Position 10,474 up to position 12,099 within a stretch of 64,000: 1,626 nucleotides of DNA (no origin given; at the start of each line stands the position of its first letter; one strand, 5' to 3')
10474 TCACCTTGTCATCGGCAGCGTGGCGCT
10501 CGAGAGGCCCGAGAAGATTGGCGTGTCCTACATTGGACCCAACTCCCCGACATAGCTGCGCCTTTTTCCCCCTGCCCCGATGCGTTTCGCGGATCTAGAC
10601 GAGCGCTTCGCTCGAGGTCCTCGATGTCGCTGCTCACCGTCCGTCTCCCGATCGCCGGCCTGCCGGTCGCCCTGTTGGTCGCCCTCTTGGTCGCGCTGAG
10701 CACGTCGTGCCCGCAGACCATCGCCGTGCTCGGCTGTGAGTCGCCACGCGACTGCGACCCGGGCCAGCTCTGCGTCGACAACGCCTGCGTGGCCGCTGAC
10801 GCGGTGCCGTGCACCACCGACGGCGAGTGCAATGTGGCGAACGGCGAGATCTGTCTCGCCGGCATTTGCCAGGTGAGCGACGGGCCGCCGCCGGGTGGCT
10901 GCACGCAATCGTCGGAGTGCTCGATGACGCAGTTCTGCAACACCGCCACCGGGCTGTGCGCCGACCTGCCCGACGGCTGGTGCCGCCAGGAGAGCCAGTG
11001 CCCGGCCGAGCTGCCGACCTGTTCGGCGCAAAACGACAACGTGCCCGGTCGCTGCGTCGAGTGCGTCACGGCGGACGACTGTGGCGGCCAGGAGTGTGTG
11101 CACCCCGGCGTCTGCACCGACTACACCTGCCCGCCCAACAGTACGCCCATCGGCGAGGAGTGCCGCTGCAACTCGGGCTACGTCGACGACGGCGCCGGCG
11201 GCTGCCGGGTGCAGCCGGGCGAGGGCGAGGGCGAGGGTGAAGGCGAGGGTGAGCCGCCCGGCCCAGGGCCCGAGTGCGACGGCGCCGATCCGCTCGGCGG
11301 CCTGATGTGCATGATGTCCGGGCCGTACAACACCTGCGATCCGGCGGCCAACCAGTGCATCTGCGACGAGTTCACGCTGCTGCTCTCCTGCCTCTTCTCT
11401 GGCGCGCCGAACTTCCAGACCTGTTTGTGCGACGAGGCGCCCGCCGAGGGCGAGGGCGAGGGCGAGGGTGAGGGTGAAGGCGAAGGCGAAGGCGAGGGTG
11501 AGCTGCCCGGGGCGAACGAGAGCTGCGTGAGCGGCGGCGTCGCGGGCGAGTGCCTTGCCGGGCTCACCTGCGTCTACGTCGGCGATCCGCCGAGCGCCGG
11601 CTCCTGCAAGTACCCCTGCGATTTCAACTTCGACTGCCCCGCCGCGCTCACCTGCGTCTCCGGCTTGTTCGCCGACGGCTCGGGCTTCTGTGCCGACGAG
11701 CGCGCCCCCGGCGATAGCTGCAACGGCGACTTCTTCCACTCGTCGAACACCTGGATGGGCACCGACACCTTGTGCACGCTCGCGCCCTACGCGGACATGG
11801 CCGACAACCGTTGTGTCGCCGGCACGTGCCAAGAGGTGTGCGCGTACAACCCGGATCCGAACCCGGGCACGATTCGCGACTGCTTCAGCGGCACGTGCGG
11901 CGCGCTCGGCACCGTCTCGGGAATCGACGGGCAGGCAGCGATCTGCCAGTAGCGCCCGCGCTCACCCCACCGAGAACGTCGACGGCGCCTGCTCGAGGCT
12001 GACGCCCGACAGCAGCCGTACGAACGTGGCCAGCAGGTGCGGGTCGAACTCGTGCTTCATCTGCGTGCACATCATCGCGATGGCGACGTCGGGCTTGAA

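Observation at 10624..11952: Cys-rich secreted protein with two long in-frame (Gly-Glu)n linkers encoded by (GGCGAG)n-like repeats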

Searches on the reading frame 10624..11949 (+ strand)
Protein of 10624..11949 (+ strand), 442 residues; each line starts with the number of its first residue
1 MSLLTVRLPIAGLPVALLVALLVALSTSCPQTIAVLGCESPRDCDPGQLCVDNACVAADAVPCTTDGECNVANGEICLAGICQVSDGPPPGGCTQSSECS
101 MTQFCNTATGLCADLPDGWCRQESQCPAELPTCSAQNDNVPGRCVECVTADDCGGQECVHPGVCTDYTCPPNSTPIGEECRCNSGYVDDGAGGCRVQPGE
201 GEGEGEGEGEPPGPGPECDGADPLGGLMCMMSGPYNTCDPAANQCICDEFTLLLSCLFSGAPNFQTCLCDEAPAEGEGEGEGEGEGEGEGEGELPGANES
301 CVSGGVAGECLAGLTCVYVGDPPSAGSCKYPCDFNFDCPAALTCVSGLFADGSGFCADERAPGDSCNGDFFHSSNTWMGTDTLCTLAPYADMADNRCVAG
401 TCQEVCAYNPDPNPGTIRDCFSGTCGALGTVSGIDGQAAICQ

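Call 7: search_protein_families(library=pfam, proteins=[window:10624-11949:+], max_evalue=1)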
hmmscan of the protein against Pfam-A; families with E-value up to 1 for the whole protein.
window:10624-11949:+ (442 aa): 1 family
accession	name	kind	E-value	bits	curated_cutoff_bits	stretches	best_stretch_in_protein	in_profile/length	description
PF23416.1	DUF7107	-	9.6e-05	23.1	24.6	1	38-82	2-46/48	Domain of unknown function (DUF7107)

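Call 8: search_protein_families(library=ncbifam, proteins=[window:10624-11949:+], max_evalue=1)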
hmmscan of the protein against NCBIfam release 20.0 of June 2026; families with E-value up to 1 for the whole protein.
window:10624-11949:+ (442 aa): 0 families

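Call 9: find_homologous_proteins(query=window:10624-11949:+)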
Query window:10624-11949:+ (442 aa): 8 proteins with E <= 0.001 among 8000 candidates.
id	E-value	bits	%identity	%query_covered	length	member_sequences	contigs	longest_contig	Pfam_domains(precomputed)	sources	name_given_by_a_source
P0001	1.7e-78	283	42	90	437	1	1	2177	-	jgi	jgi:hypothetical protein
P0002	2.0e-57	213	37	96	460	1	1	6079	-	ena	-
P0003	4.3e-50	189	35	98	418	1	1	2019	-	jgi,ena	-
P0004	3.0e-49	186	37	96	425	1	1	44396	-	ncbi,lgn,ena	-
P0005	8.5e-49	185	34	93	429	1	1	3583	-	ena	-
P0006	5.0e-48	182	36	95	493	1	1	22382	-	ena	-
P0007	1.4e-44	171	35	97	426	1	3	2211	-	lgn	-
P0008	1.7e-44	171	33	98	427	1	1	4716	-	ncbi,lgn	-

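Call 11: find_related_loci(query=A1, collection=genome_contigs, flank=6000)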
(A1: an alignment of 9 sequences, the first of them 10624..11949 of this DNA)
Query A1 (442 aa) in genome_contigs; peptide patterns used: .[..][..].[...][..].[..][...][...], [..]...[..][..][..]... (x = any residue, [..] = any of these).
43 stretches matched a pattern; 6 encode a relative of the query (tblastn E <= 1e-3); 6 distinct loci.
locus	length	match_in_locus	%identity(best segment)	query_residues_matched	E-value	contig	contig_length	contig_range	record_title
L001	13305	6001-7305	74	8-442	0e+0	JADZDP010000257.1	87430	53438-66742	MAG: Deltaproteobacteria bacterium isolate SJ783 c_000001692133, whole genome shotgun sequence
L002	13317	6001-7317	76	7-436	0e+0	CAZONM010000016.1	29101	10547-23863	MAG TPA_asm: uncultured Myxococcales bacterium isolate binchicken_co16_62 genome assembly, contig: NODE_2703_length_2910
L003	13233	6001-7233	46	19-428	2e-67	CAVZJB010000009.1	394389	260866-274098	MAG: uncultured delta proteobacterium isolate MFD02416.bin.1.82 genome assembly, contig: contig_20062, whole genome shot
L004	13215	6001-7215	37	20-442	8e-51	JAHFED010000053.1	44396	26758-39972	MAG: Myxococcales bacterium isolate nzgw260 NODE_463_length_44397_cov_5.232157, whole genome shotgun sequence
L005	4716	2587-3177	44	12-194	8e-40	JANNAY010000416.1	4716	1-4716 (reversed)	MAG: Deltaproteobacteria bacterium isolate OTE_78_metabat_392 OTE_78_k141_683828, whole genome shotgun sequence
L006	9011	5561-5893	26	21-121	2e-4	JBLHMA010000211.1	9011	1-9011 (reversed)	MAG: Cognaticolwellia sp. isolate 3300054697_62 Ga0535669_0010393, whole genome shotgun sequence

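Call 22: find_encoding_contigs(protein=window:10624-11949:+, flank=3000, max_places=4)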
Protein window:10624-11949:+ (442 aa): no gene with exactly this product is on record in the collection.

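Call 27: predict_structure(alignment_id=A1)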
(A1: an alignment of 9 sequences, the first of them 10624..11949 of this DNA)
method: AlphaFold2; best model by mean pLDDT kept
length: 442 residues; sequences in the alignment: 9
mean_pLDDT: 67.7   pTM: 0.32
mean pLDDT of the five models: 67.7, 65.7, 63.4, 62.9, 61.6
residues with pLDDT >= 90: 0; 70-90: 254; 50-70: 110; < 50: 78
segments of 3 or more residues with pLDDT < 50: 1-14, 26-36, 199-214, 272-293, 305-308, 370-376
pLDDT, mean of each block of 10 residues (from residue 1): 39 51 48 48 69 68 68 69 66 79 77 80 85 77 83 77 76 73 79 73 37 55 65 77 82 80 81 39 34 59 56 73 71 82 74 78 70 52 64 69 76 63 80 74 82
secondary structure, 60 per line:
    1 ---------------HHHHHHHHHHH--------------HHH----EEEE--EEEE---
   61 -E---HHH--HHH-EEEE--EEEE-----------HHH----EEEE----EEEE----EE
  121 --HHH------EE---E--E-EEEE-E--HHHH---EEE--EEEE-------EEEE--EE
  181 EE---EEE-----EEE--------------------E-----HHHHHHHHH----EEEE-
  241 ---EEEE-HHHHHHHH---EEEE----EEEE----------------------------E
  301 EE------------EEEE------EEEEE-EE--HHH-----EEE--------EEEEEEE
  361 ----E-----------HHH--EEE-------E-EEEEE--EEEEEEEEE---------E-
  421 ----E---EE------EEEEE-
elements in order: H16-26 E48-51 E54-57 E75-78 E81-84 E103-106 E111-114 E142-145 H150-153 E157-159 E162-165 E173-176 E179-182 E186-188 E194-196 H223-231 E236-239 E244-247 H249-256 E260-263 E268-271 E300-302 E315-318 E325-329 E343-345 E354-360 E382-384 E394-398 E401-409 E437-441

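Call 57: search_solved_structures(query=A1, max_evalue=1)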
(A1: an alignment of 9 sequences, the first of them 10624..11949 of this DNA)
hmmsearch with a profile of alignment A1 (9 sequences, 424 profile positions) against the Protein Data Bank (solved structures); distinct sequences matched with E-value up to 1: 0.

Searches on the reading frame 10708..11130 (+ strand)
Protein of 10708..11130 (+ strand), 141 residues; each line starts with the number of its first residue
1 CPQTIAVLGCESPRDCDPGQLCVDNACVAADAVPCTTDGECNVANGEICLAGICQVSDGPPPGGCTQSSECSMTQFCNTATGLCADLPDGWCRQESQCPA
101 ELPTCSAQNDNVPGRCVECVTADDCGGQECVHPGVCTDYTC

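Call 71: search_protein_families(library=pfam, proteins=[window:10708-11130:+], max_evalue=10)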
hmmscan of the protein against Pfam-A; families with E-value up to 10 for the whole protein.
seq(141 aa): 2 families
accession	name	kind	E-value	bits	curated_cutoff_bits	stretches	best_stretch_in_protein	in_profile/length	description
PF23416.1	DUF7107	-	1.5e-05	25.7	24.6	2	10-54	2-46/48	Domain of unknown function (DUF7107)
PF04706.18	Dickkopf_N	-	0.64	10.8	25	3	10-28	33-51/51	Dickkopf N-terminal cysteine-rich region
